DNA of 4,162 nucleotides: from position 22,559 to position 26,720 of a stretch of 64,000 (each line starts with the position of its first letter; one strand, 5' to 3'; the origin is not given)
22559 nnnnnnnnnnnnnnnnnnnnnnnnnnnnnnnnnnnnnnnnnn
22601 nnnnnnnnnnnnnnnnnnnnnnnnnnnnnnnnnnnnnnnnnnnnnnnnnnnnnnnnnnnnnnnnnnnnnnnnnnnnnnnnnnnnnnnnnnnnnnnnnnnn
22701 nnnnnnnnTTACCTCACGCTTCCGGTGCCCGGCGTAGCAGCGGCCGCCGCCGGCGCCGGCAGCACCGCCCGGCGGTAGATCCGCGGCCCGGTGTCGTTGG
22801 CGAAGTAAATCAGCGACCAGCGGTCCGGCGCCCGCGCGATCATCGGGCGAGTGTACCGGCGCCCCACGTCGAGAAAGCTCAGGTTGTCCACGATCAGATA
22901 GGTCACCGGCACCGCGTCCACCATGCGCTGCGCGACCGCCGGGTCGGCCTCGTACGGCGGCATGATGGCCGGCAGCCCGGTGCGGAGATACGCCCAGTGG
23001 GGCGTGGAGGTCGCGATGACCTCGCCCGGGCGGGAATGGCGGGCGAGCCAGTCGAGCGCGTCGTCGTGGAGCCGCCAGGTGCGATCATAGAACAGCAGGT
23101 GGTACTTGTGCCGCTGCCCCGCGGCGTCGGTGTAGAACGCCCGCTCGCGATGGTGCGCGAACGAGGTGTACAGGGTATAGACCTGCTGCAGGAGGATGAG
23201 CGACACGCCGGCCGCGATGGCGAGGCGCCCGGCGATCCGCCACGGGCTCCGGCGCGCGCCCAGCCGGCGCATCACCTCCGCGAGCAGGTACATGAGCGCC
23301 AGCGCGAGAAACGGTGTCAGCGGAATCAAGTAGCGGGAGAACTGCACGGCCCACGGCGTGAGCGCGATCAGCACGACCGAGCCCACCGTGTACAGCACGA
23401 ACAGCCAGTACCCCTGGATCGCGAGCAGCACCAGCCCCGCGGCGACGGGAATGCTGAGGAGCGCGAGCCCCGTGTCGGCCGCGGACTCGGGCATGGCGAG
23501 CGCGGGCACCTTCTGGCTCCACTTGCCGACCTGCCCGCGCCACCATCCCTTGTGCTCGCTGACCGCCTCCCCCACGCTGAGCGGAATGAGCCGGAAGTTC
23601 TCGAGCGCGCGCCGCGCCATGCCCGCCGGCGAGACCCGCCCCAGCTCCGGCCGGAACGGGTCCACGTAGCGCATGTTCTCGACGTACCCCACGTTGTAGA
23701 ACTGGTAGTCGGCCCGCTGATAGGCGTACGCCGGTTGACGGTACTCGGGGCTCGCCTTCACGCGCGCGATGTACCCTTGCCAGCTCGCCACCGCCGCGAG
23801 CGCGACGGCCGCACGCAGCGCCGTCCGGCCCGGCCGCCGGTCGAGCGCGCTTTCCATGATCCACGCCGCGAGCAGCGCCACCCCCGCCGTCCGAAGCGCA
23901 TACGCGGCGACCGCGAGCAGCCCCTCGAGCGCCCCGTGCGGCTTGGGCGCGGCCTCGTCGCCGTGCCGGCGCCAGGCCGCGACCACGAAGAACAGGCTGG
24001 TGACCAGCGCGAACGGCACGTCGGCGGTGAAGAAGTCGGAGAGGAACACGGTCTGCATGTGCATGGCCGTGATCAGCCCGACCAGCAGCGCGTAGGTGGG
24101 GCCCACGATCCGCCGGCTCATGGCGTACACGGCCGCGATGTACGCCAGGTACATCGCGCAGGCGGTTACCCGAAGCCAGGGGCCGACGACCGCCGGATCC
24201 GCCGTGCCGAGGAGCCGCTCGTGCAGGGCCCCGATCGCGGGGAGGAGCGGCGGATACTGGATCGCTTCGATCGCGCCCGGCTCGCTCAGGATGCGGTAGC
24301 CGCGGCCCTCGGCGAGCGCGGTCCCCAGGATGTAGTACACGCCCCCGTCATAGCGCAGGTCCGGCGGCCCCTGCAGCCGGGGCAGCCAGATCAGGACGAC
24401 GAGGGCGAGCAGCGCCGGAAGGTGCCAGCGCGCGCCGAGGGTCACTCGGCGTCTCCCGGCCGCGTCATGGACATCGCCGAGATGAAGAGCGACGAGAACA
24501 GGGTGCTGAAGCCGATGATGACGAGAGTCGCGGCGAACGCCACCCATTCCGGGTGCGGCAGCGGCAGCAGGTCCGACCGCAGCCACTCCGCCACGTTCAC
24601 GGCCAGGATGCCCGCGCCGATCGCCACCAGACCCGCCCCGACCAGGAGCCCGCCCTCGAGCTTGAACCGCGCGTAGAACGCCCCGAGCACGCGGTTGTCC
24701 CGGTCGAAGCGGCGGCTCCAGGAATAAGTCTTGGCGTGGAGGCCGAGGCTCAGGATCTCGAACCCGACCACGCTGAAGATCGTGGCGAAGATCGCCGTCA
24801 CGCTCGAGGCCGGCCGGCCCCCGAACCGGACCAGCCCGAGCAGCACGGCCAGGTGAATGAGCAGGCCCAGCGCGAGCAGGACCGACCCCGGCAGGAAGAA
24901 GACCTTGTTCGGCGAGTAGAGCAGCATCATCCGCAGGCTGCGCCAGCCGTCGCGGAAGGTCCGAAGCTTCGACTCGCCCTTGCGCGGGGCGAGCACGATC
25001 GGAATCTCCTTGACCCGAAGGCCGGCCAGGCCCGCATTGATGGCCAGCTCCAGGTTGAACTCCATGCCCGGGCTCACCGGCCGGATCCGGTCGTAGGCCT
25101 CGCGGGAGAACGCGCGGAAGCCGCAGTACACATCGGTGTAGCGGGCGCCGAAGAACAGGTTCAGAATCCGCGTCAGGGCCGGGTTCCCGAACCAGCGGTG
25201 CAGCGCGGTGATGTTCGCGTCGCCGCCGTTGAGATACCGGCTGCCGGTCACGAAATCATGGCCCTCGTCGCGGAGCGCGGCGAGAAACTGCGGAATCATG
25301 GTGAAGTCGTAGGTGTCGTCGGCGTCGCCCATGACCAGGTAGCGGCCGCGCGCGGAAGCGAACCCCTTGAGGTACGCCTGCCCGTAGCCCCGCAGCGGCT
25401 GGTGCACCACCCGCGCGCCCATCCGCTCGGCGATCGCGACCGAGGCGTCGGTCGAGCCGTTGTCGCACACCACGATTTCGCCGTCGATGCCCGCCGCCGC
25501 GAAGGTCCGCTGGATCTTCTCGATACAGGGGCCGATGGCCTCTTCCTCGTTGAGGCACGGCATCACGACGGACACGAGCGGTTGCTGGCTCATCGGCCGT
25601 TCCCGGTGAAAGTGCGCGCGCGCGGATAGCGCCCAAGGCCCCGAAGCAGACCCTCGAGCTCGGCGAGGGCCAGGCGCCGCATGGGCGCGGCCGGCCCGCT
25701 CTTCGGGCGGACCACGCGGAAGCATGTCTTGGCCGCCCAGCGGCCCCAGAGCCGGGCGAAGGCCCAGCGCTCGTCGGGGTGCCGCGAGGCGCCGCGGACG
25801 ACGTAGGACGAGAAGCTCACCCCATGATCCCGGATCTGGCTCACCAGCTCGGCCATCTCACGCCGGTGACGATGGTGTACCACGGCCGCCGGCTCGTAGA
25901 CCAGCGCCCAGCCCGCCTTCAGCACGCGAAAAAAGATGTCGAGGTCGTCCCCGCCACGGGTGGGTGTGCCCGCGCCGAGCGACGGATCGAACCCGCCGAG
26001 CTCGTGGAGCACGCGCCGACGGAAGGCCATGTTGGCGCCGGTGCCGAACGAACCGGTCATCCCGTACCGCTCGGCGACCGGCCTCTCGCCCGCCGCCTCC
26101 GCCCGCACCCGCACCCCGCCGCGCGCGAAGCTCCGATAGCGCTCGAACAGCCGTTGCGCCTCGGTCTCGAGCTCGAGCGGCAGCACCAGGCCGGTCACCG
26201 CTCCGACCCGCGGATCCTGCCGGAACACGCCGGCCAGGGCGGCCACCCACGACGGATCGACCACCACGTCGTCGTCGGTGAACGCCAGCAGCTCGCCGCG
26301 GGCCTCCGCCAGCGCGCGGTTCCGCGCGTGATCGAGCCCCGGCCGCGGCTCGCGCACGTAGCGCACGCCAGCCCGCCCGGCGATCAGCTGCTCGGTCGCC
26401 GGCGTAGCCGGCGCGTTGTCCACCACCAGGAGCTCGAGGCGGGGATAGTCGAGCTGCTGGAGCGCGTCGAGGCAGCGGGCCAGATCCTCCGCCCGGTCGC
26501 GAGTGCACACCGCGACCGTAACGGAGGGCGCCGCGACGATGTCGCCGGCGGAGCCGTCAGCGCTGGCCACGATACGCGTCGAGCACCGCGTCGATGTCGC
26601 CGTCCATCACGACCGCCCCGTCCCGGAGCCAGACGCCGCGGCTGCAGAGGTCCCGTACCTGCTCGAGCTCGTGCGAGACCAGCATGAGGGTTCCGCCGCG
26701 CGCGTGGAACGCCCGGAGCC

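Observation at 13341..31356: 18-kb envelope-glycan locus joining Wzm/Wzt export, GT2/GT4 enzymes, polyprenyl-P-sugar donor enzymes and four GT-C-like proteins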

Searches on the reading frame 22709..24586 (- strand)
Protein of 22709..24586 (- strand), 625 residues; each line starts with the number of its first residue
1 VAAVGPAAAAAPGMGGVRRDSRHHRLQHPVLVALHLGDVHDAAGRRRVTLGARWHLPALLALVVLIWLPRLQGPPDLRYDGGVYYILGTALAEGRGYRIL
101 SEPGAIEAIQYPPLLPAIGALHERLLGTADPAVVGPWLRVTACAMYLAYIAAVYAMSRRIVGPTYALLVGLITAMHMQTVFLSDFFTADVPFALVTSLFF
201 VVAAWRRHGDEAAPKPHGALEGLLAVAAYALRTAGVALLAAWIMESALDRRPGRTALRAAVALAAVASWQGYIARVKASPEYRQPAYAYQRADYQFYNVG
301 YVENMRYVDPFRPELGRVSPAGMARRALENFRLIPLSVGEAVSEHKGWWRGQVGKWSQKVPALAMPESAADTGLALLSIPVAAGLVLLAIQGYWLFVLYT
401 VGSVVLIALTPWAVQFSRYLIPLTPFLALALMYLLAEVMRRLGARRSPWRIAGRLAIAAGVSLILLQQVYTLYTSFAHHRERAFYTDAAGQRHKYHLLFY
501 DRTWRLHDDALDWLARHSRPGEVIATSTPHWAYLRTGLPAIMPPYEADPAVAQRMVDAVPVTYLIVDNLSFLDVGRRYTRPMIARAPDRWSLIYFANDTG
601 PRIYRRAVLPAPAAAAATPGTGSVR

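Call 5: search_protein_families(library=pfam, proteins=[window:22709-24586:-], max_evalue=0.01)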
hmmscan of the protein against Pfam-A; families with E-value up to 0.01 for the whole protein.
window:22709-24586:- (625 aa): 0 families

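Call 7: search_protein_families(library=ncbifam, proteins=[window:22709-24586:-], max_evalue=0.01)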
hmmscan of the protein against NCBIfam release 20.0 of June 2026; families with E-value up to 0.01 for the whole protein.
window:22709-24586:- (625 aa): 0 families

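Call 23: search_protein_families(library=pfam, proteins=[window:22709-24445:-], max_evalue=1)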
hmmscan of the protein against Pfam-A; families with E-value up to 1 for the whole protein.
window:22709-24445:- (578 aa): 0 families

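Call 25: find_homologous_proteins(query=window:22709-24445:-, max_evalue=0.00001)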
Query window:22709-24445:- (578 aa): 886 proteins with E <= 0.00001 among 8000 candidates; the best 120 are listed.
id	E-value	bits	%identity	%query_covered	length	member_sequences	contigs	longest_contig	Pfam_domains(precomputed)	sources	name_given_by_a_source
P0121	0.0e+0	1231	95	100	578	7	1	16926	-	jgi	jgi:hypothetical protein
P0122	0.0e+0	1128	88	98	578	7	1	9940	-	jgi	jgi:hypothetical protein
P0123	3.9e-252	856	68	100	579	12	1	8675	-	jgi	jgi:hypothetical protein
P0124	2.9e-234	797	64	98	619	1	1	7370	-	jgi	jgi:hypothetical protein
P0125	7.4e-232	789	64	100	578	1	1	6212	-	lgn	-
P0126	1.4e-230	785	64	96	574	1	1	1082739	-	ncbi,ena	-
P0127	1.1e-226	772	64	93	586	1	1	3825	-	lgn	-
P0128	1.8e-225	768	64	95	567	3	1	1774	-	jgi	jgi:hypothetical protein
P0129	8.9e-223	759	72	84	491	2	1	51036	-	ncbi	ncbi:MAG: hypothetical protein ACTHM9_07905 [Gemmatimonadales bacterium]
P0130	3.5e-222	757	67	87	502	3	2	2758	-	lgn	-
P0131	1.0e-213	729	62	93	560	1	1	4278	-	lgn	-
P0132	2.1e-213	728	69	83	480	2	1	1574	-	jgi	jgi:hypothetical protein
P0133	2.6e-211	721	61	93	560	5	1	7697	-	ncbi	-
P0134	3.2e-211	721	61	96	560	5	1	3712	-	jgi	jgi:hypothetical protein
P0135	1.7e-209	715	62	93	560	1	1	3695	-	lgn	-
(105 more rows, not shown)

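Call 29: search_solved_structures(query=A1, max_evalue=10)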
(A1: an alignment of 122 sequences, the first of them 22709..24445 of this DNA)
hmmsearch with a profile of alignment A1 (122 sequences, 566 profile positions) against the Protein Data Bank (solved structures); distinct sequences matched with E-value up to 10: 0.

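Call 47: predict_structure(alignment_id=A1)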
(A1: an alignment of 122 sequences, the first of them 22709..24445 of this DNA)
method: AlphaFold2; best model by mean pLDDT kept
length: 578 residues; sequences in the alignment: 122
mean_pLDDT: 91.5   pTM: 0.91
mean pLDDT of the five models: 91.5, 90.9, 89.4, 89.3, 88.9
residues with pLDDT >= 90: 449; 70-90: 109; 50-70: 4; < 50: 16
segments of 3 or more residues with pLDDT < 50: 565-578
pLDDT, mean of each block of 10 residues (from residue 1): 77 97 93 94 97 91 94 98 96 97 98 96 96 90 97 93 79 95 96 97 96 98 95 88 78 84 85 94 95 93 93 94 95 98 96 97 89 93 98 87 91 95 94 91 92 92 96 95 95 92 92 94 85 95 94 93 52 42
secondary structure, 60 per line:
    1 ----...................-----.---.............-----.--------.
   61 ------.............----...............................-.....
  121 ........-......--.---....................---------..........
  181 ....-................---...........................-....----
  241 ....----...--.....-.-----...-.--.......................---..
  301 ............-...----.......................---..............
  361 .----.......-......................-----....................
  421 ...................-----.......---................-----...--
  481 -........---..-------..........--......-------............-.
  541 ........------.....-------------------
elements in order: H5-23 H33-45 H67-79 H84-114 H116-128 H130-135 H142-161 H171-184 H186-201 H205-231 H233-236 H241-244 H254-258 H273-295 H299-312 H321-343 H347-361 H366-372 H374-395 H401-432 E433-439 E445-451 H455-470 E476-478 H482-489 H502-511 E514-519 H527-538 E543-548 E555-559

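Call 49: search_protein_representatives(alignment_id=A1)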
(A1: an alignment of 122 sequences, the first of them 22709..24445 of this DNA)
Query: 122 sequences, 566 profile positions. Proteins with E-value up to 0.001 (for the whole library): 3690; up to 1e-10: 1541; up to 1e-30: 476. The best 150 are listed.
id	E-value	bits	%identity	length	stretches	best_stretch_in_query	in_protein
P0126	6.2e-270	913.2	-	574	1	14-559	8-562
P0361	1.2e-216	737.3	-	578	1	19-558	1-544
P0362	2.1e-216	736.4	-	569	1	10-561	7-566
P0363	2.6e-201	686.6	-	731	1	10-560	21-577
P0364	9.8e-196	668.2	-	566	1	7-558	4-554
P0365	8.7e-195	665.1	-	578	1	10-556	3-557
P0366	8.1e-192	655.2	-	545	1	10-556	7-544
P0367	6.6e-189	645.6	-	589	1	11-559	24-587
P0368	8.4e-189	645.3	-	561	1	7-558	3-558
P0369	2.3e-188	643.8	-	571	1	8-556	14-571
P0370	3.9e-185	633.2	-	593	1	4-557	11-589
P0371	9.7e-185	631.9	-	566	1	9-559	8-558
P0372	2.5e-183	627.2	-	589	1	13-555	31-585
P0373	3.8e-183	626.6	-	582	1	9-558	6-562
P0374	7.6e-182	622.3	-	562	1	10-555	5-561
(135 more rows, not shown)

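Call 82: search_dna_similar(query=window:22712-24445:-, collection=plasmids, mode=protein, max_rows=20, max_evalue=0.001)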
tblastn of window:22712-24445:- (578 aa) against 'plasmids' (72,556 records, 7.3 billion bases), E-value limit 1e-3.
No match.

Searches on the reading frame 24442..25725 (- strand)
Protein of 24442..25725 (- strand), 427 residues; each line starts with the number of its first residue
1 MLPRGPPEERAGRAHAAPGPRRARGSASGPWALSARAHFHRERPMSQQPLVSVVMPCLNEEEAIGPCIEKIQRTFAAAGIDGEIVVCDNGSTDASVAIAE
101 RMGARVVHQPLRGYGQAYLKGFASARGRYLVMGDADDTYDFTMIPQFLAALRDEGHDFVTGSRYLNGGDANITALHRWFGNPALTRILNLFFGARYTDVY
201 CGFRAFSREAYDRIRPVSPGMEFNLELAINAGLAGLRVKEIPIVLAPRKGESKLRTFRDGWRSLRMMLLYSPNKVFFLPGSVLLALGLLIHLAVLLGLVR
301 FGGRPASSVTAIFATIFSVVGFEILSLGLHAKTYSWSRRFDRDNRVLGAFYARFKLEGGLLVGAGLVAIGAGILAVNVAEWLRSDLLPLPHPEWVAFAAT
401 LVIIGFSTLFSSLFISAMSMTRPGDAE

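Call 5: search_protein_families(library=pfam, proteins=[window:24442-25725:-], max_evalue=0.01)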
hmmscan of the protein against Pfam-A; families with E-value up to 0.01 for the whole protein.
window:24442-25725:- (427 aa): 2 families
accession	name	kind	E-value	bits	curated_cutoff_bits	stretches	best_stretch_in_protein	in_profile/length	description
PF00535.33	Glycos_transf_2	-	6.8e-29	101.4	23.3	1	52-214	1-167/168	Glycosyl transferase family 2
PF13641.12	Glyco_tranf_2_3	-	1.1e-08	35.8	27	1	49-180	2-140/230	Glycosyltransferase like family 2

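Call 7: search_protein_families(library=ncbifam, proteins=[window:24442-25725:-], max_evalue=0.01)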
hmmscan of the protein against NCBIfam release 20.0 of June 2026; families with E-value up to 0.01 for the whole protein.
window:24442-25725:- (427 aa): 18 families
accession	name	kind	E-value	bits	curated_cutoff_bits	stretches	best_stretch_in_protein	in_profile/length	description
TIGR04182.1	glyco_TIGR04182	equivalog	1e-41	143.3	325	1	51-331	2-279/293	S-layer glycoprotein N-glycosyltransferase AglJ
NF041391.1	DPhHxTase_Halo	equivalog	6e-32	110.4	375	1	55-261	1-199/213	dolichyl-phosphate hexose transferase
NF007986.1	PRK10714.1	equivalog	1.5e-15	57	529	1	51-331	8-290/316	undecaprenyl-phosphate 4-deoxy-4-formamido-L-arabinose transferase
NF010496.0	PRK13915.1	equivalog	5.5e-14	52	262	1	47-151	29-142/307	glucosyl-3-phosphoglycerate synthase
NF047588.1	GlcsyltransPgfSStrep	equivalog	9.2e-14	51.4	500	1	51-327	3-280/308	glycosyltransferase PgfS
NF058614.1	PPMAGASynPpgS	equivalog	1.5e-13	50.7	370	1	52-243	3-194/226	polyprenyl-phospho-N-acetylgalactosaminyl synthase PpgS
NF007482.0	PRK10073.1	equivalog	2.8e-12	46.3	423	1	45-155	2-114/334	glycosyltransferase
TIGR04283.1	glyco_like_mftF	equivalog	1.4e-11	44.5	182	1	51-151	1-97/221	TIGR04283 family arsenosugar biosynthesis glycosyltransferase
TIGR03937.1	PgaC_IcaA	equivalog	1.9e-07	30.4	422.3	1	40-152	36-151/407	poly-beta-1,6-N-acetyl-D-glucosamine synthase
NF041875.1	EPS_EpsD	equivalog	4.3e-06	26.4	370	1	51-161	1-114/325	exopolysaccharide biosynthesis glycosyltransferase EpsD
NF047683.1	TeichurnBiosyTuaG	equivalog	1.1e-05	25.2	400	1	46-159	3-119/252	teichuronic acid biosynthesis protein TuaG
TIGR03965.1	mycofact_glyco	equivalog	4.1e-05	22.6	280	1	42-159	67-187/467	mycofactocin biosynthesis glycosyltransferase MftF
TIGR03111.1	glyc2_xrt_Gpos1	hypoth_equivalog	0.00031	19.7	363.95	1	35-144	35-149/439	TIGR03111 family XrtG-associated glycosyltransferase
NF038302.1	EPS_HpsE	equivalog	0.00059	18.9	300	1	52-128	4-80/307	hormogonium polysaccharide biosynthesis glycosyltransferase HpsE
TIGR04440.1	glyco_TIGR04440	domain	0.00069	19.4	70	1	51-164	2-120/215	TIGR00180 family glycosyltransferase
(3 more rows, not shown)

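Call 23: search_protein_families(library=pfam, proteins=[window:24442-25593:-], max_evalue=1)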
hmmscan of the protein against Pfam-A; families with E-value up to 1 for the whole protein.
window:24442-25593:- (383 aa): 5 families
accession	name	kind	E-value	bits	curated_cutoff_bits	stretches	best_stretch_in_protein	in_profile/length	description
PF00535.33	Glycos_transf_2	-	5.4e-29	101.7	23.3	1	8-170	1-167/168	Glycosyl transferase family 2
PF13641.12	Glyco_tranf_2_3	-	8.6e-09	36.2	27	1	5-136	2-140/230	Glycosyltransferase like family 2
PF13506.12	Glyco_transf_21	-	0.075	12.9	21.7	1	75-145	23-93/174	Glycosyl transferase family 21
PF13704.12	Glyco_tranf_2_4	-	0.12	13.3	27.5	1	34-93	17-82/98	Glycosyl transferase family 2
PF00556.25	LHC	-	0.85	10.3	23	1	224-252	6-34/39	Antenna complex alpha/beta subunit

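Call 72: search_solved_structures(query=window:24445-25593:-, max_evalue=0.00001)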
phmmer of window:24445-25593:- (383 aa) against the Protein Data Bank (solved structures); distinct sequences matched with E-value up to 0.00001: 12.
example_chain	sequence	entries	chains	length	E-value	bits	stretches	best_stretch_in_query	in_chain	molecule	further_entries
9hwj_A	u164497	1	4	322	4.6e-17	65.3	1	7-287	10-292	Undecaprenyl-phosphate 4-deoxy-4-formamido-L-arabinose transferase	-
9bhc_C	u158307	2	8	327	2.7e-15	59.4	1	7-287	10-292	Undecaprenyl-phosphate 4-deoxy-4-formamido-L-arabinose transferase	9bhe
8vxh_A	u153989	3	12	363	4e-15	58.9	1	7-287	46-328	Undecaprenyl-phosphate 4-deoxy-4-formamido-L-arabinose transferase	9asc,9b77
5mlz_A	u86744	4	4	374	1e-13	54.2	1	4-247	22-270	Dolichol monophosphate mannose synthase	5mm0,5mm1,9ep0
9omh_A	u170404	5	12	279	8.4e-09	38.1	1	7-119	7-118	Glycosyltransferase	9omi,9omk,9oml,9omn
9omm_A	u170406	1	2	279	8.4e-09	38.1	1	7-119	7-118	Glycosyltransferase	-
9omj_A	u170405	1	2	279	9.7e-09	37.9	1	7-119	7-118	Glycosyltransferase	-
3ckj_A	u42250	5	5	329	5.2e-08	35.5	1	7-127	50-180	Putative uncharacterized protein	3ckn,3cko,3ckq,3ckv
7pdo_A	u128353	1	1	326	9.5e-08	34.6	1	6-116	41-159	Glucosyl-3-phosphoglycerate synthase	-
7p5l_A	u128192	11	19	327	9.6e-08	34.6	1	6-116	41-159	Glucosyl-3-phosphoglycerate synthase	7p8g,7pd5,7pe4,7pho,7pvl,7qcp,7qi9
6p61_A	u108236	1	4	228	4.6e-07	32.3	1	1-97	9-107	Glycosyltransferase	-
5hea_A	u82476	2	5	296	2.5e-06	30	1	4-114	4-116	Putative glycosyltransferase (GalT1)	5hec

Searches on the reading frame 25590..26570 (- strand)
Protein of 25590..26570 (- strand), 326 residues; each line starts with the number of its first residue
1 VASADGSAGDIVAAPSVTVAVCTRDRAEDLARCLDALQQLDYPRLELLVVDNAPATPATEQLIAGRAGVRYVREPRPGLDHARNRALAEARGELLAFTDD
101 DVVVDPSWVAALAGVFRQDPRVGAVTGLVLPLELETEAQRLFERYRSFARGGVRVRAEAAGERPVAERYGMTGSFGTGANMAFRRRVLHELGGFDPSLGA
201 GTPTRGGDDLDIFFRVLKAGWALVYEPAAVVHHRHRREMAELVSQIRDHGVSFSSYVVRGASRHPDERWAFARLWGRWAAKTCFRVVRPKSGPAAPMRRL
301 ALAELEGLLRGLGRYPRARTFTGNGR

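Call 6: search_protein_families(library=pfam, proteins=[window:25590-26570:-], max_evalue=0.01)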
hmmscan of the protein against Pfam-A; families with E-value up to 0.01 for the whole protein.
window:25590-26570:- (326 aa): 5 families
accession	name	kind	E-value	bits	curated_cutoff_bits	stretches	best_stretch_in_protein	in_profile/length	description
PF00535.33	Glycos_transf_2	-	3.7e-23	82.7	23.3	1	18-191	1-167/168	Glycosyl transferase family 2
PF13641.12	Glyco_tranf_2_3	-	7.4e-23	82.2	27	1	15-245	1-223/230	Glycosyltransferase like family 2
PF13632.12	Glyco_trans_2_3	-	1.8e-11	44.7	27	1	98-282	5-163/198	Glycosyl transferase family group 2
PF13506.12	Glyco_transf_21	-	3.5e-10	40.1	21.7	1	85-196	24-122/174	Glycosyl transferase family 21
PF10111.15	Glyco_tranf_2_2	-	2.4e-08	34.3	27.3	1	37-240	20-223/276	Glycosyltransferase like family 2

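Call 73: search_protein_families(library=ncbifam, proteins=[window:25590-26570:-], max_evalue=0.00001)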
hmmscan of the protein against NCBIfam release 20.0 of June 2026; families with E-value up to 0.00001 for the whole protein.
window:25590-26570:- (326 aa): 10 families
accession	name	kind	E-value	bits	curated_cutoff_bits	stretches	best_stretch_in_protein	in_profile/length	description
TIGR03965.1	mycofact_glyco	equivalog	7e-45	153.7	280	1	14-268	73-311/467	mycofactocin biosynthesis glycosyltransferase MftF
NF038302.1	EPS_HpsE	equivalog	8.4e-24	84.1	300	1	17-265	3-255/307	hormogonium polysaccharide biosynthesis glycosyltransferase HpsE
NF041875.1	EPS_EpsD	equivalog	3.4e-23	82.6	370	1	18-247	2-221/325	exopolysaccharide biosynthesis glycosyltransferase EpsD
NF041394.1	GtaseAglG_Halo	equivalog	1.6e-19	70.3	440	1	16-243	4-228/304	glucosyl-dolichyl phosphate glucuronosyltransferase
NF038299.1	EPS_HpsN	equivalog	1.1e-18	67.3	425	1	15-131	1-121/317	hormogonium polysaccharide biosynthesis glycosyltransferase HpsN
TIGR03937.1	PgaC_IcaA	equivalog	1.4e-11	44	422.3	1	13-127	43-161/407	poly-beta-1,6-N-acetyl-D-glucosamine synthase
TIGR03472.1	HpnI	equivalog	8.2e-09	34.8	310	1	86-244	121-263/373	bacteriohopanetetrol glucosamine biosynthesis glycosyltransferase HpnI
NF007482.0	PRK10073.1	equivalog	7.4e-07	28.5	423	1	16-112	7-106/334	glycosyltransferase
TIGR04283.1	glyco_like_mftF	equivalog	4e-06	26.6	182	1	18-121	2-102/221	TIGR04283 family arsenosugar biosynthesis glycosyltransferase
TIGR04242.1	nodulat_NodC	equivalog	4.1e-06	26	550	0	10-233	43-264/395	chitooligosaccharide synthase NodC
